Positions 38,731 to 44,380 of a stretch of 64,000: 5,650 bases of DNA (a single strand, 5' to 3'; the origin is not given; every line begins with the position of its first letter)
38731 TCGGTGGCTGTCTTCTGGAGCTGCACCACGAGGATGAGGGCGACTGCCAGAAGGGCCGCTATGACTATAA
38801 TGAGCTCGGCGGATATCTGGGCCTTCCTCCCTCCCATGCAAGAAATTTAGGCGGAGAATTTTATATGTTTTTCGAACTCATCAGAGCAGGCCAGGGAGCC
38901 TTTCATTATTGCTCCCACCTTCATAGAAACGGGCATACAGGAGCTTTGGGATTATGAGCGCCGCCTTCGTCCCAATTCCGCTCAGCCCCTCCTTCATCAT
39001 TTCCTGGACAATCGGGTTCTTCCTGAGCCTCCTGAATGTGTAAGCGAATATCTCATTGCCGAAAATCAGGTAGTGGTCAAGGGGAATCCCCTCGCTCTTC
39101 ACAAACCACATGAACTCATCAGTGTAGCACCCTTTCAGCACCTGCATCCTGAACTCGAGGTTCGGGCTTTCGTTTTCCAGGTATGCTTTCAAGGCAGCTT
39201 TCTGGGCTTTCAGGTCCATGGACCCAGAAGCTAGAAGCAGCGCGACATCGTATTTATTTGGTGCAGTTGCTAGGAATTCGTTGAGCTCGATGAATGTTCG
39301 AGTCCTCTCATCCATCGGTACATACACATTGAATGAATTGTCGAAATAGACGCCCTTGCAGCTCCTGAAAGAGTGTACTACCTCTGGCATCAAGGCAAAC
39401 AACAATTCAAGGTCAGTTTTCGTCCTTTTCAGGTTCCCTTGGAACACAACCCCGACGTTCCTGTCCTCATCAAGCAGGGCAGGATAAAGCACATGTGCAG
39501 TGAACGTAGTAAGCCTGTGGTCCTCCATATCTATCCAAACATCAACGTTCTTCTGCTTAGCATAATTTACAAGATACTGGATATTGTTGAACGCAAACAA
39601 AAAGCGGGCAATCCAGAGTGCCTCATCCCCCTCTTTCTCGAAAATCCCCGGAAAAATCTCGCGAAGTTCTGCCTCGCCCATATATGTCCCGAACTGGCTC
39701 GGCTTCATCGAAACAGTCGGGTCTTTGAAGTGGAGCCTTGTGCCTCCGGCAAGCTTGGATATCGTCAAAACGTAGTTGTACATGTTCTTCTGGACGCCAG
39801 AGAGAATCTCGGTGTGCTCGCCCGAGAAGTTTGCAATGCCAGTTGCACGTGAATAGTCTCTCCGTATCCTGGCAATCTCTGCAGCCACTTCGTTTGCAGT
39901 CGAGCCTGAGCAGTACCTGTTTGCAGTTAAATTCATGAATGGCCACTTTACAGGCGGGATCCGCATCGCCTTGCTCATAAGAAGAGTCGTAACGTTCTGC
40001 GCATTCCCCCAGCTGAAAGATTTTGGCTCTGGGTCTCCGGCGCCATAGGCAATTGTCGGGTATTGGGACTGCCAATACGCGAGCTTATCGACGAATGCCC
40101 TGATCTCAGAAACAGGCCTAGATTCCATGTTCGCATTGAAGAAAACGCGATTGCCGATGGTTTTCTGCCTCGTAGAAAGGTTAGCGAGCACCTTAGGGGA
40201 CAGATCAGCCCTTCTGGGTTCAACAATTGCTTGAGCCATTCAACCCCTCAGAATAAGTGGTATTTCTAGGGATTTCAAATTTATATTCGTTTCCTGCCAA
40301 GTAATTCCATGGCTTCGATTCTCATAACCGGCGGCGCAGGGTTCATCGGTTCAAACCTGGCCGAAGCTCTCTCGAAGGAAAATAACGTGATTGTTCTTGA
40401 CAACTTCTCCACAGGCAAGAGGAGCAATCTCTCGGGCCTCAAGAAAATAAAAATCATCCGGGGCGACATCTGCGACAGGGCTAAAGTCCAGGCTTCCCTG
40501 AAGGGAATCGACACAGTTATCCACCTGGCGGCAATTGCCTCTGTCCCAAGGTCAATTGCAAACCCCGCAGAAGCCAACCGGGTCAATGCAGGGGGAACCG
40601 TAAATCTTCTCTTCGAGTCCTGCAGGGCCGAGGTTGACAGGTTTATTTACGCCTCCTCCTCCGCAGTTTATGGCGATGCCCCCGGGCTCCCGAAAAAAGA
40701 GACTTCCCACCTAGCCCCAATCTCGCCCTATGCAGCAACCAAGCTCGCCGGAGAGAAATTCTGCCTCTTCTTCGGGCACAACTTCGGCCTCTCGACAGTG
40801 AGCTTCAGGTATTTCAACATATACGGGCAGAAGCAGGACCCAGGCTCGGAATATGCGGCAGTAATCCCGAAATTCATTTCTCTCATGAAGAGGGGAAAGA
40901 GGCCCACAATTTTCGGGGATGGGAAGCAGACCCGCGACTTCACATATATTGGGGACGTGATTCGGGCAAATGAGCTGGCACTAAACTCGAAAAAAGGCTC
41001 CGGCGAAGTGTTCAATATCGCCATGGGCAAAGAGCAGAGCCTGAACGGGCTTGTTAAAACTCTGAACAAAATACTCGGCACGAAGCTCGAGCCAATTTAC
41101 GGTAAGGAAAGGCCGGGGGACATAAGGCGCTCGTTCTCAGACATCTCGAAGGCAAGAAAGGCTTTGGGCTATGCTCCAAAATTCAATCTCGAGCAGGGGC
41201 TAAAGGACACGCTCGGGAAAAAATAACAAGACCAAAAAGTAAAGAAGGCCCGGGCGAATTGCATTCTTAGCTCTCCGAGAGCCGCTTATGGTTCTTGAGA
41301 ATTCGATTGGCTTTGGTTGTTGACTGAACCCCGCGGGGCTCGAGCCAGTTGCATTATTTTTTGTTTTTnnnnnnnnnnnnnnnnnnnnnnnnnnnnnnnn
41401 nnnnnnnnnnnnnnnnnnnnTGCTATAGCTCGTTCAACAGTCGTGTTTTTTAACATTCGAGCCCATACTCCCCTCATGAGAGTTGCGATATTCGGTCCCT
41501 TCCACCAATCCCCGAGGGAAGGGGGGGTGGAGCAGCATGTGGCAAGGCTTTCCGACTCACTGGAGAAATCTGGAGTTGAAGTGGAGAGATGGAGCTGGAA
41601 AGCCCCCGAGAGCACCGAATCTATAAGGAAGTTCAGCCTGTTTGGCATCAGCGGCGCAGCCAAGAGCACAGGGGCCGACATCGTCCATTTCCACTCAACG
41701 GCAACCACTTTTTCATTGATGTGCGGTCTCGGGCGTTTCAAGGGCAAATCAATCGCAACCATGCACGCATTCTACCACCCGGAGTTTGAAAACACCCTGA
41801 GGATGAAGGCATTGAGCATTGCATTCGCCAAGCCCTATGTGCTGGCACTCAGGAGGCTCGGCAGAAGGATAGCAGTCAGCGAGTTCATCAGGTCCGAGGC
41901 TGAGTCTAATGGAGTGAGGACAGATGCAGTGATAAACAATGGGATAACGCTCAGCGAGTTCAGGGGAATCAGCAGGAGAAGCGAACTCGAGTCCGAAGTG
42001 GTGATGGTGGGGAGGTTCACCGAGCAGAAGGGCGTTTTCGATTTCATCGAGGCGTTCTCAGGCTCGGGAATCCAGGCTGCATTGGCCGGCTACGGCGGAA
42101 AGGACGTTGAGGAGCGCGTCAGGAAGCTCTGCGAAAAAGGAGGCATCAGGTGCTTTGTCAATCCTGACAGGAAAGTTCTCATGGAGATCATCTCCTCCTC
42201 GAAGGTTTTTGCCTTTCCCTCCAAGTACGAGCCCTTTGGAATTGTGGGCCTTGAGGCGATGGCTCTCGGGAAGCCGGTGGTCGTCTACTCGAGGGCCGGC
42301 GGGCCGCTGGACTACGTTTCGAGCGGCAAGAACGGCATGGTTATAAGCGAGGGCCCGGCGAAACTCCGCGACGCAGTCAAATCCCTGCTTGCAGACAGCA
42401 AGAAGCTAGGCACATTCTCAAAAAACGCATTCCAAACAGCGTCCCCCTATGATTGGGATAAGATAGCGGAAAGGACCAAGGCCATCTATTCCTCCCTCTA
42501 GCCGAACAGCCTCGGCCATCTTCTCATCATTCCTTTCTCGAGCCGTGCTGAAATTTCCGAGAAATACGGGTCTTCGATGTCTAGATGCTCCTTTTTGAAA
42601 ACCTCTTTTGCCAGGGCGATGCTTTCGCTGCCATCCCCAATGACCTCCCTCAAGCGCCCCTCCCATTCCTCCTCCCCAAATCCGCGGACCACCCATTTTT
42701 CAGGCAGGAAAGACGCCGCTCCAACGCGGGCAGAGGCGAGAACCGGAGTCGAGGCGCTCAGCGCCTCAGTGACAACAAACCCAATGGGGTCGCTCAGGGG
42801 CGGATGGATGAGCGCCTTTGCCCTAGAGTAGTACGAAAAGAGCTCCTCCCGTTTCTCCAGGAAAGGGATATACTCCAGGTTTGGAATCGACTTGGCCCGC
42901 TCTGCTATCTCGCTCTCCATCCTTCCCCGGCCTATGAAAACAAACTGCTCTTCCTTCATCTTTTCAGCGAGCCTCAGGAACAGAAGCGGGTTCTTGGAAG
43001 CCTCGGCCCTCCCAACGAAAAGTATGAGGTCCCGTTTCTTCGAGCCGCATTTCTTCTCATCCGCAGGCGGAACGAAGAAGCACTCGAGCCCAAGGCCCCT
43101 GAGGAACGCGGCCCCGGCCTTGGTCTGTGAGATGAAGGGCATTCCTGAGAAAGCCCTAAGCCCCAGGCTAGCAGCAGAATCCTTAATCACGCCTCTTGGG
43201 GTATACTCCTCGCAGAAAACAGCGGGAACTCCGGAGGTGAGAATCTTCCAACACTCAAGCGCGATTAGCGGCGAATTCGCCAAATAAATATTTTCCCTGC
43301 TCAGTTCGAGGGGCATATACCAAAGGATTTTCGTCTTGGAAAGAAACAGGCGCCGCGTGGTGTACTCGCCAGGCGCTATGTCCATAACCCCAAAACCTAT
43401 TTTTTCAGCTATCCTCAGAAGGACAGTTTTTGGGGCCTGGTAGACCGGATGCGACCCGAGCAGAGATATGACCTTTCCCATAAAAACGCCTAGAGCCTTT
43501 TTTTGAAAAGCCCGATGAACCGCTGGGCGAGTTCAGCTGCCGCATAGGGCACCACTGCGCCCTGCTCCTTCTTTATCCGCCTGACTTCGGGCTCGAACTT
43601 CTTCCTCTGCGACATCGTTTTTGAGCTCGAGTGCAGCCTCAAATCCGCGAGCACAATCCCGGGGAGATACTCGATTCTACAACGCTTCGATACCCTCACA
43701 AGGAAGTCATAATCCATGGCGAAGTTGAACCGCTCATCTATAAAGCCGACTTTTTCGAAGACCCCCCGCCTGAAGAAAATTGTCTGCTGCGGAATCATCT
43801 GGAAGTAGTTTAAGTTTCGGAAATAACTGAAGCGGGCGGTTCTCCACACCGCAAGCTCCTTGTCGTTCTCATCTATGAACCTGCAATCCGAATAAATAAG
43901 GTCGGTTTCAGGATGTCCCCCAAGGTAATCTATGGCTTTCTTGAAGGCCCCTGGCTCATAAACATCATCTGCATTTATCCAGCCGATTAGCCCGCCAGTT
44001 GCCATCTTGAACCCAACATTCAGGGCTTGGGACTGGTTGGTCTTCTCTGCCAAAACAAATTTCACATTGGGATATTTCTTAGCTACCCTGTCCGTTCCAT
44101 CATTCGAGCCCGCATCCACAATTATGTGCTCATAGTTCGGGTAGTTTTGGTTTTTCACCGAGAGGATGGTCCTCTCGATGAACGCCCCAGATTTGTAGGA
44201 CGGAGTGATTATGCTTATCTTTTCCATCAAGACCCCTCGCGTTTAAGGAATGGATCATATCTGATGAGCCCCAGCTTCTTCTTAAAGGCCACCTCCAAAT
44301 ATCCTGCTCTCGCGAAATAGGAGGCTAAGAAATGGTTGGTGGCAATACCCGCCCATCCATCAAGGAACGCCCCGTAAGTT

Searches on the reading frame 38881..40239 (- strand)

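Call 16: search_protein_families(library=pfam, proteins=[window:38881-40239:-], max_evalue=0.00001)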
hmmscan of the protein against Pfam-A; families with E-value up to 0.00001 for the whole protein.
window:38881-40239:- (452 aa): 1 family
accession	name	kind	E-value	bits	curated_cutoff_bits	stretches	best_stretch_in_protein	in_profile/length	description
PF01619.24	Pro_dh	-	8.1e-08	32.6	27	1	133-410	14-271/278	Proline dehydrogenase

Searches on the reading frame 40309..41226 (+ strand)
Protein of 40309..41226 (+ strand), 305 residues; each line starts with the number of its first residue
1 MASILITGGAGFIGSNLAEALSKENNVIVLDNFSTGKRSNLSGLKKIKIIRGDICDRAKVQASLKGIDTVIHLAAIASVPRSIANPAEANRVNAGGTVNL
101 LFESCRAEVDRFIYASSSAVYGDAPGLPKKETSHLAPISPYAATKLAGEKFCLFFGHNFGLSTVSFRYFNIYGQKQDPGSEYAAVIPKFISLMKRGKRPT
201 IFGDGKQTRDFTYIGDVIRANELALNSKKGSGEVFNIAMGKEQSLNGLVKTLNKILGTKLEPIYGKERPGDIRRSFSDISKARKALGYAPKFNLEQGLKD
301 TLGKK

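Call 16: search_protein_families(library=pfam, proteins=[window:40309-41226:+], max_evalue=0.00001)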
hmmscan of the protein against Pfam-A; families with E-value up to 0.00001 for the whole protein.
window:40309-41226:+ (305 aa): 7 families
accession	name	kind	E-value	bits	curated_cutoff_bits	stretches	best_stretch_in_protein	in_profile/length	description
PF01370.27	Epimerase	-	9.1e-65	218.9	20.9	1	4-238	1-240/240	NAD dependent epimerase/dehydratase family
PF16363.11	GDP_Man_Dehyd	-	6e-61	207.2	27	1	5-301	1-332/332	GDP-mannose 4,6 dehydratase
PF01073.25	3Beta_HSD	-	4.2e-26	92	22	1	5-226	1-230/280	3-beta hydroxysteroid dehydrogenase/isomerase family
PF02719.21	Polysacc_synt_2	-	3.5e-18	66.2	20.2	1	4-261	1-252/293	Polysaccharide biosynthesis protein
PF04321.23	RmlD_sub_bind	-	8e-17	61.7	27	1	3-154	2-138/287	RmlD substrate binding domain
PF07993.18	NAD_binding_4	-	6.2e-10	39.1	20.1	1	42-212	58-249/258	Male sterility protein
PF13460.12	NAD_binding_10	-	1e-09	39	27.2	1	8-148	1-127/184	NAD(P)H-binding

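Call 18: search_protein_families(library=ncbifam, proteins=[window:40309-41226:+], max_evalue=1e-20)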
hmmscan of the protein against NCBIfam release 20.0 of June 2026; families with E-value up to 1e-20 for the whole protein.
window:40309-41226:+ (305 aa): 12 families
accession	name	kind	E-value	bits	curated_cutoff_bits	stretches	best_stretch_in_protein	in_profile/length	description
NF011728.1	PRK15181.1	equivalog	1.1e-63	215.4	760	1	4-302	18-334/348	Vi polysaccharide biosynthesis UDP-N-acetylglucosaminuronic acid C-4 epimerase TviC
TIGR01181.1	dTDP_gluc_dehyt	equivalog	2.5e-55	187.8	365.1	1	4-302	2-308/321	dTDP-glucose 4,6-dehydratase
TIGR01179.1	galE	equivalog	2.8e-55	187.5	262.3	1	4-301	2-321/332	UDP-glucose 4-epimerase GalE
TIGR04180.1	EDH_00030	hypoth_equivalog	3.6e-51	174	475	1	4-292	1-296/297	NAD-dependent 4,6-dehydratase LegB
TIGR02197.1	heptose_epim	equivalog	4.2e-47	160.8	274.6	1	4-301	1-309/316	ADP-glyceromanno-heptose 6-epimerase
NF007956.0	PRK10675.1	subfamily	9.3e-33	113.8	394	1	3-301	2-325/338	UDP-glucose 4-epimerase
NF007490.0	PRK10084.1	subfamily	2.6e-28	99.1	649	1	4-302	3-331/361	dTDP-glucose 4,6-dehydratase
NF007582.0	PRK10217.1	equivalog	3.1e-28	98.9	698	1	1-302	1-328/355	dTDP-glucose 4,6-dehydratase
NF042422.1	oxyalk_red_OleD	equivalog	7.2e-25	88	580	1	4-253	3-247/329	2-alkyl-3-oxoalkanoate reductase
NF008360.0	PRK11150.1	equivalog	5.4e-23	81.7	452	1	4-251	2-249/310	ADP-glyceromanno-heptose 6-epimerase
NF047922.1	GDPFucSynFcl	equivalog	1.2e-21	77.5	500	1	3-301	4-297/308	GDP-L-fucose synthase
TIGR03466.1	HpnA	hypoth_equivalog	5.9e-21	74.7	367.65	0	4-161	3-160/327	hopanoid-associated sugar epimerase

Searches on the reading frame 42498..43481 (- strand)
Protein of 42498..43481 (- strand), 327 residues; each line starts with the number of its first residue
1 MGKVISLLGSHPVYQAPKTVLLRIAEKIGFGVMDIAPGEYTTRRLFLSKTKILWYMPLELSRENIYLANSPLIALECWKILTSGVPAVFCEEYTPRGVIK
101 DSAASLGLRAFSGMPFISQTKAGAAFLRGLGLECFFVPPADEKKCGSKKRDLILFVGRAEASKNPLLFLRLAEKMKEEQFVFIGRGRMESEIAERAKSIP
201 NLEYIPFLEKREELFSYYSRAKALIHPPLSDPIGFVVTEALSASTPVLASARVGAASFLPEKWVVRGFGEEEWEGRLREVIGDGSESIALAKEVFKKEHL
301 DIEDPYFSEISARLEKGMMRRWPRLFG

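Call 15: search_protein_families(library=pfam, proteins=[window:42498-43481:-], max_evalue=0.00001)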
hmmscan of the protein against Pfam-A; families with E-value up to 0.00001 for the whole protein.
window:42498-43481:- (327 aa): 3 families
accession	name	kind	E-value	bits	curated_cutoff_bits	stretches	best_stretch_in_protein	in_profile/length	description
PF00534.26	Glycos_transf_1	-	8.2e-17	61.7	26.4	1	147-257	11-129/172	Glycosyl transferases group 1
PF13692.12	Glyco_trans_1_4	-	3.7e-14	53.6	27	1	151-259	2-115/142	Glycosyl transferases group 1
PF20706.3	GT4-conflict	-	1.1e-08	35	26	1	180-268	233-324/385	Family 4 Glycosyltransferase in conflict systems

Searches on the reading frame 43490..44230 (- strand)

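Call 15: search_protein_families(library=pfam, proteins=[window:43490-44230:-], max_evalue=0.00001)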
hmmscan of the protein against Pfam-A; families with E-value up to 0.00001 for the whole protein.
window:43490-44230:- (246 aa): 3 families
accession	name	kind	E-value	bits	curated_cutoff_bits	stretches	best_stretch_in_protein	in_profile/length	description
PF00535.33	Glycos_transf_2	-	2.2e-26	93.2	23.3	1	6-149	1-154/168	Glycosyl transferase family 2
PF10111.15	Glyco_tranf_2_2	-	1e-11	45.3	27.3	1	14-201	11-221/276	Glycosyltransferase like family 2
PF13641.12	Glyco_tranf_2_3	-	1.5e-11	45.2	27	1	5-208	3-223/230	Glycosyltransferase like family 2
